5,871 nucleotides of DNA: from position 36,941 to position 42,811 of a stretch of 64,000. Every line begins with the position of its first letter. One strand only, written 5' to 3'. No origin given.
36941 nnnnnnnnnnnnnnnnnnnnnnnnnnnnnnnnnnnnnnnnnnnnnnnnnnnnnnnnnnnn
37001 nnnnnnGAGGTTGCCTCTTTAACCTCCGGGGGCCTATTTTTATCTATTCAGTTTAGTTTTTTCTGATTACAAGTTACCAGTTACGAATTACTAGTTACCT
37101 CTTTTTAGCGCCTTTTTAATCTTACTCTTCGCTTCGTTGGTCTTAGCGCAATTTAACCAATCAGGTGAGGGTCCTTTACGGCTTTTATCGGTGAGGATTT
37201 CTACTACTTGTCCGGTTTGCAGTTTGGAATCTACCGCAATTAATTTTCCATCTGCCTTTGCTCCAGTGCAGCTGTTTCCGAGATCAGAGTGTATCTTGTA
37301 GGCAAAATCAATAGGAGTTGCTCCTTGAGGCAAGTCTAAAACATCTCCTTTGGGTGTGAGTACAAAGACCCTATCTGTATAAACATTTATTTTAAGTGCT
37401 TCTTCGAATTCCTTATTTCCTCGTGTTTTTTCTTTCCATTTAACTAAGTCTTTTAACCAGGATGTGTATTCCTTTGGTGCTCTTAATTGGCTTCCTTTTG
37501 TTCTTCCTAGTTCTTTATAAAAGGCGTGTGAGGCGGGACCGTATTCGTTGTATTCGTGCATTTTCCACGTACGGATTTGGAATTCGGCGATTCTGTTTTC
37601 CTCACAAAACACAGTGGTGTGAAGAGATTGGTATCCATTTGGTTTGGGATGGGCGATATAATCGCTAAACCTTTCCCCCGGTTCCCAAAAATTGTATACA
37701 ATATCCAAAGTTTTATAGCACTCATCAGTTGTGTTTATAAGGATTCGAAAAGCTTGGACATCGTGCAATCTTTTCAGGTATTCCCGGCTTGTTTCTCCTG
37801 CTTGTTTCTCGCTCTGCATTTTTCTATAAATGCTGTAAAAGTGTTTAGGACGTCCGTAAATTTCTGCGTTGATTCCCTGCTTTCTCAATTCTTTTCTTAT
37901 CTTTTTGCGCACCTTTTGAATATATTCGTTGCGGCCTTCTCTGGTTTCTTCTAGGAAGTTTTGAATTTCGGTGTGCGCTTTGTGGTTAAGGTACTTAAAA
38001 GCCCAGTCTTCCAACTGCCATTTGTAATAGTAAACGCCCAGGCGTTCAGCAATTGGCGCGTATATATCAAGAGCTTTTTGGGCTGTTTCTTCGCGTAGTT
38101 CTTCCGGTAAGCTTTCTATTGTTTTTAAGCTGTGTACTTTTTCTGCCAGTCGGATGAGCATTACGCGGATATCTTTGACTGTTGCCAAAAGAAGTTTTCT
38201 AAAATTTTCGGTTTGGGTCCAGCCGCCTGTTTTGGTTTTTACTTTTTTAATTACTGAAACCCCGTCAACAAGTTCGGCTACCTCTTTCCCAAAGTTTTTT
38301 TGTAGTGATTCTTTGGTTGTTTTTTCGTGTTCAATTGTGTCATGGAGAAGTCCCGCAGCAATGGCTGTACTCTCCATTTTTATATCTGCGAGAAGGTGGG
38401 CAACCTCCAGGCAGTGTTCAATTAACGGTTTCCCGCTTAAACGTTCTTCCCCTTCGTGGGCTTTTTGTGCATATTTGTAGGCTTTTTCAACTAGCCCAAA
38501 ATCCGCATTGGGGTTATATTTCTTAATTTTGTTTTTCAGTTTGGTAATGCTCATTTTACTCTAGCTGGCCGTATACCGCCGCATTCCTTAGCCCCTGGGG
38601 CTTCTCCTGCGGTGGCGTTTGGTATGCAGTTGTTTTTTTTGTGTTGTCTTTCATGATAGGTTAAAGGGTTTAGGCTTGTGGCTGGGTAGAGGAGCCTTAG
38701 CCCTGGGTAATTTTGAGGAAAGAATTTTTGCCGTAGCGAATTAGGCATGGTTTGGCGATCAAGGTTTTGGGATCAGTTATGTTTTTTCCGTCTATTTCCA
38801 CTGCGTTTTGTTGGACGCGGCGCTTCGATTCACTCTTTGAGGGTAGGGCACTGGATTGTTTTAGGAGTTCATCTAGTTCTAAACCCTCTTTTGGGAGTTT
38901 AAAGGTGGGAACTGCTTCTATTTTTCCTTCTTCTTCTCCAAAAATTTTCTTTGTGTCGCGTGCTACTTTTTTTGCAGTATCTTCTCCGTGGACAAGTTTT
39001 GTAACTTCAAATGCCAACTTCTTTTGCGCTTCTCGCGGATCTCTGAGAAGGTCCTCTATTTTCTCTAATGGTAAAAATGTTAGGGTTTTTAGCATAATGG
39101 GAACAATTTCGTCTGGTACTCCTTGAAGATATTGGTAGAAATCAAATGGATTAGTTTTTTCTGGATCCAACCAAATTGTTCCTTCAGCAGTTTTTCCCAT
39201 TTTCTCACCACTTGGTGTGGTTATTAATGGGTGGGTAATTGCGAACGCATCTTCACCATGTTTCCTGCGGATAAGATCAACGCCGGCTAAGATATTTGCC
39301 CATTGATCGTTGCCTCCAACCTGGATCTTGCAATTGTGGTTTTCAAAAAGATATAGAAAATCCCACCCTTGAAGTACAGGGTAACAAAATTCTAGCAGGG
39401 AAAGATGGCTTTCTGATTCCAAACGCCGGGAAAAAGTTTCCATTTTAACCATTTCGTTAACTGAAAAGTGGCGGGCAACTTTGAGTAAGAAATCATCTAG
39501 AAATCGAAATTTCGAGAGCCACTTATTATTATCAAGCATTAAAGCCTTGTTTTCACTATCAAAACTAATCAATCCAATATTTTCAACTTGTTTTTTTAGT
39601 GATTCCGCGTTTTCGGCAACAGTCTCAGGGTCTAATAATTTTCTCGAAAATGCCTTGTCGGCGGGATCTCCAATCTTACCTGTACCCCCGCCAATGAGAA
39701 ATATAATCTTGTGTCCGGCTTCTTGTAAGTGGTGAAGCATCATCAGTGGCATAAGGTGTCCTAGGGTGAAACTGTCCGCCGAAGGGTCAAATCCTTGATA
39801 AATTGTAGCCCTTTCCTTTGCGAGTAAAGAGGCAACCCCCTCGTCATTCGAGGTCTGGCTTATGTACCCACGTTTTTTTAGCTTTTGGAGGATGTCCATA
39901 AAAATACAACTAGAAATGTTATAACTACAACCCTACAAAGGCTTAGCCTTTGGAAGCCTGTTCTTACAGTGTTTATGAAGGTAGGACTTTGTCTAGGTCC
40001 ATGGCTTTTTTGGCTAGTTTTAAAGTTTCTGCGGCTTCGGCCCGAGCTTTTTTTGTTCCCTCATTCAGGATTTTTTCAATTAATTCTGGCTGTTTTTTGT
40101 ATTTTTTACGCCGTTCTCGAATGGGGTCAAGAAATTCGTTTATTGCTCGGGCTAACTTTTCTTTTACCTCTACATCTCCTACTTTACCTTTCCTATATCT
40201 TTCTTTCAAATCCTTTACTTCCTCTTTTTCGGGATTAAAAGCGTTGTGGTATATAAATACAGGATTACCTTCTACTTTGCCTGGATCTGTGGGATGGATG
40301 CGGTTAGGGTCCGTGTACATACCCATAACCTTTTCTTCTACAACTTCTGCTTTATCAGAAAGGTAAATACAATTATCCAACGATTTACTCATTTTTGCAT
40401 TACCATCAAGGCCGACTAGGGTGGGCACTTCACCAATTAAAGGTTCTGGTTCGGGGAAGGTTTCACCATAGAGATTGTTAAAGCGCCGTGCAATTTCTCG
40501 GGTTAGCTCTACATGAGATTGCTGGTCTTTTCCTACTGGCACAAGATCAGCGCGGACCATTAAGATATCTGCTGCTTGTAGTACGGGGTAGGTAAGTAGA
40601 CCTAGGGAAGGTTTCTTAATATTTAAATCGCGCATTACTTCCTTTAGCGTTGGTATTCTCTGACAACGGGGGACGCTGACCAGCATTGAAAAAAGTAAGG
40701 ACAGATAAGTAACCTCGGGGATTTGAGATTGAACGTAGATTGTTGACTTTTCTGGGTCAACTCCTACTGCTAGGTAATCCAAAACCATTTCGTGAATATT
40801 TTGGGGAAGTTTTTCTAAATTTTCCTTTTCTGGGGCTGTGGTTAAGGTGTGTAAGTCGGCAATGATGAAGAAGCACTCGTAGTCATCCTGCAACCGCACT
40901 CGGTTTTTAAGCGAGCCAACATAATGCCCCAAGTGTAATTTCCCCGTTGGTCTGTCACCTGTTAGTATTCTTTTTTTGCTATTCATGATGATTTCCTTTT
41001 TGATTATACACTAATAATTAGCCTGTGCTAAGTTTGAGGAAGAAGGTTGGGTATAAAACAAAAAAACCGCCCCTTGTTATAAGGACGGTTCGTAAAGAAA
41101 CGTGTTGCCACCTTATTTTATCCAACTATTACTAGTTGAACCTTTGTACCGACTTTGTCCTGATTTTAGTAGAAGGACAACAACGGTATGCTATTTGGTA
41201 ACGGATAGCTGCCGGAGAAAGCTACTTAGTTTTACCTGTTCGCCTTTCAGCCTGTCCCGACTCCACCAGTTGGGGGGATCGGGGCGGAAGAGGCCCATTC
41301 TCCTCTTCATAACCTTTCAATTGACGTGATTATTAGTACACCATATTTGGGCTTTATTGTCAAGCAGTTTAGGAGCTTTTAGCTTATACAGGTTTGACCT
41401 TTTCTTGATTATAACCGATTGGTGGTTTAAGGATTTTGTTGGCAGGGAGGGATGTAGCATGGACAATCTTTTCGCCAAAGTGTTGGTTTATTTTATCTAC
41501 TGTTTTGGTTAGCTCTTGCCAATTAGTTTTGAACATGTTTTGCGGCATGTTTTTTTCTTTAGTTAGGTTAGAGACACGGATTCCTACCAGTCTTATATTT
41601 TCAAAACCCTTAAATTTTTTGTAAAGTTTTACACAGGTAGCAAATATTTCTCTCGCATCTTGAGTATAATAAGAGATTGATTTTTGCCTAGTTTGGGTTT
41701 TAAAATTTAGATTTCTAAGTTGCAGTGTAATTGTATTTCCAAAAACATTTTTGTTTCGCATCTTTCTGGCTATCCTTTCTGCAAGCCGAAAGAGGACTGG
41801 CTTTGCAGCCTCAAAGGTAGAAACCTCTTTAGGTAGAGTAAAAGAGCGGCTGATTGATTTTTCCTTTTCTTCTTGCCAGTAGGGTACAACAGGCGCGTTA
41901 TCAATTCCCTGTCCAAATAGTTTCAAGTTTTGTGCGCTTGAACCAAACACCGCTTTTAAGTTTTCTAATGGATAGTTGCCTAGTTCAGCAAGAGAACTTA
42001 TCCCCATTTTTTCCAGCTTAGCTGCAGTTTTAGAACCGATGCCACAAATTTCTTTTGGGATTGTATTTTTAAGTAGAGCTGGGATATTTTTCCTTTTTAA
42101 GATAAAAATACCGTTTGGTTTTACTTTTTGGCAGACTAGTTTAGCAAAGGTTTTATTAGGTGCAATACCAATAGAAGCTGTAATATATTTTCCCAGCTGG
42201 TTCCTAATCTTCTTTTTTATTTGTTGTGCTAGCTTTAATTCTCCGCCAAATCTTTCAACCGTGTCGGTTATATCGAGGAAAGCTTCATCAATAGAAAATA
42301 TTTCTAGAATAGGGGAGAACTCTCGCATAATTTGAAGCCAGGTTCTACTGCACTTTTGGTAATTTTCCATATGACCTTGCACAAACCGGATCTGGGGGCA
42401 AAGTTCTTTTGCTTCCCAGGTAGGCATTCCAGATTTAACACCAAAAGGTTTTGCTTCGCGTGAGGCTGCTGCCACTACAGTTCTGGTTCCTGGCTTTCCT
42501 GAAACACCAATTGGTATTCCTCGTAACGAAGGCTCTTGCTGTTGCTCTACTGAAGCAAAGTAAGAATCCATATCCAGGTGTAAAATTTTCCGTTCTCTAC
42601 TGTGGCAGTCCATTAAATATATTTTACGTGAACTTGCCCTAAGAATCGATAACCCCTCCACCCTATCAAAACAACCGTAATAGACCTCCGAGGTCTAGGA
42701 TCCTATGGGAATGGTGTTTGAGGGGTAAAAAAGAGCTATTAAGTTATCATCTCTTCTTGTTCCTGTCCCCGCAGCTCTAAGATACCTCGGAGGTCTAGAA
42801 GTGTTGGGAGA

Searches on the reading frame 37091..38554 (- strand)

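Call 47: search_protein_families(library=pfam, proteins=[window:37091-38554:-], max_evalue=0.001)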
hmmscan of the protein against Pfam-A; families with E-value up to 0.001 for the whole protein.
window:37091-38554:- (487 aa): 4 families
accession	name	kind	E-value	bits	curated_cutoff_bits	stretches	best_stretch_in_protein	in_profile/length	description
PF13328.12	HD_4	-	5.4e-46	156.6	27.2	1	25-174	1-155/156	HD domain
PF04607.23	RelA_SpoT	-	1.9e-32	112.3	27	1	234-348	1-110/113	Region found in RelA / SpoT proteins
PF02824.27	TGS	-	2.2e-21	76.1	22.2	1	396-455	1-60/60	TGS domain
PF01966.28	HD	-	9.4e-08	32.8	22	1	45-141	2-114/116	HD domain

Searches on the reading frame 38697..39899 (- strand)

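Call 47: search_protein_families(library=pfam, proteins=[window:38697-39899:-], max_evalue=0.001)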
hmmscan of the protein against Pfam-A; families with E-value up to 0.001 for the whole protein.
window:38697-39899:- (400 aa): 3 families
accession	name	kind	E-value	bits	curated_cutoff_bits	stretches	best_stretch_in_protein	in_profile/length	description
PF00579.31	tRNA-synt_1b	-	2.1e-71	241.1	21.1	1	28-320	3-291/292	tRNA synthetases class I (W and Y)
PF22421.1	SYY_C-terminal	-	7.9e-07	29.3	27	1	327-382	6-61/83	Tyrosine--tRNA ligase SYY-like C-terminal domain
PF01479.30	S4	-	0.00065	19.8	22.8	0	342-380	3-41/48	S4 domain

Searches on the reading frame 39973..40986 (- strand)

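Call 47: search_protein_families(library=pfam, proteins=[window:39973-40986:-], max_evalue=0.001)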
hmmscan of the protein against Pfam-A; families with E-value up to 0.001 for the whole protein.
window:39973-40986:- (337 aa): 1 family
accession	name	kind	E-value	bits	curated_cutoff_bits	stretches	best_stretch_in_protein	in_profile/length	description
PF00579.31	tRNA-synt_1b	-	3e-82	276.7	21.1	1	4-286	5-291/292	tRNA synthetases class I (W and Y)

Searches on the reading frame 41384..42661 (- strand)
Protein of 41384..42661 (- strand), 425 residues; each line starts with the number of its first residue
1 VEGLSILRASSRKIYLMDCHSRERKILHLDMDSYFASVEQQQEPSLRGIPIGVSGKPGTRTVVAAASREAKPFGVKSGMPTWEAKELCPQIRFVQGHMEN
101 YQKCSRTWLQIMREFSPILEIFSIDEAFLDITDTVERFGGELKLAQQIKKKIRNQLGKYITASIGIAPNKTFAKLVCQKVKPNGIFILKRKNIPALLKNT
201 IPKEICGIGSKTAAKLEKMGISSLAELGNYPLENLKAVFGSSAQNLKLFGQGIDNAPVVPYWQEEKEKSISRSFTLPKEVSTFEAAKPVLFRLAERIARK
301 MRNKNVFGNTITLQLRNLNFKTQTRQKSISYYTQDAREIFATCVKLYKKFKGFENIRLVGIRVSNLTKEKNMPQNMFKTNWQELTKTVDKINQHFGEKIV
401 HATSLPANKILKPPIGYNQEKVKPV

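Call 47: search_protein_families(library=pfam, proteins=[window:41384-42661:-], max_evalue=0.001)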
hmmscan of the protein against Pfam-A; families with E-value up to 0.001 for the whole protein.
window:41384-42661:- (425 aa): 4 families
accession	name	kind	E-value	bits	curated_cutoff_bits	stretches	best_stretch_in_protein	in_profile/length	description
PF00817.25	IMS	-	7.4e-46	156.2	23.2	1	29-177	1-147/148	impB/mucB/samB family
PF11799.13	IMS_C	-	6.5e-26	91.3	20.7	1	268-371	2-104/109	impB/mucB/samB family C-terminal domain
PF21999.2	IMS_HHH_1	-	2.8e-07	31.3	27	1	204-254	2-53/53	DNA polymerase-iota, thumb domain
PF11798.14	IMS_HHH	-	0.00061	20.3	24.4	0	203-221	14-32/32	IMS family HHH motif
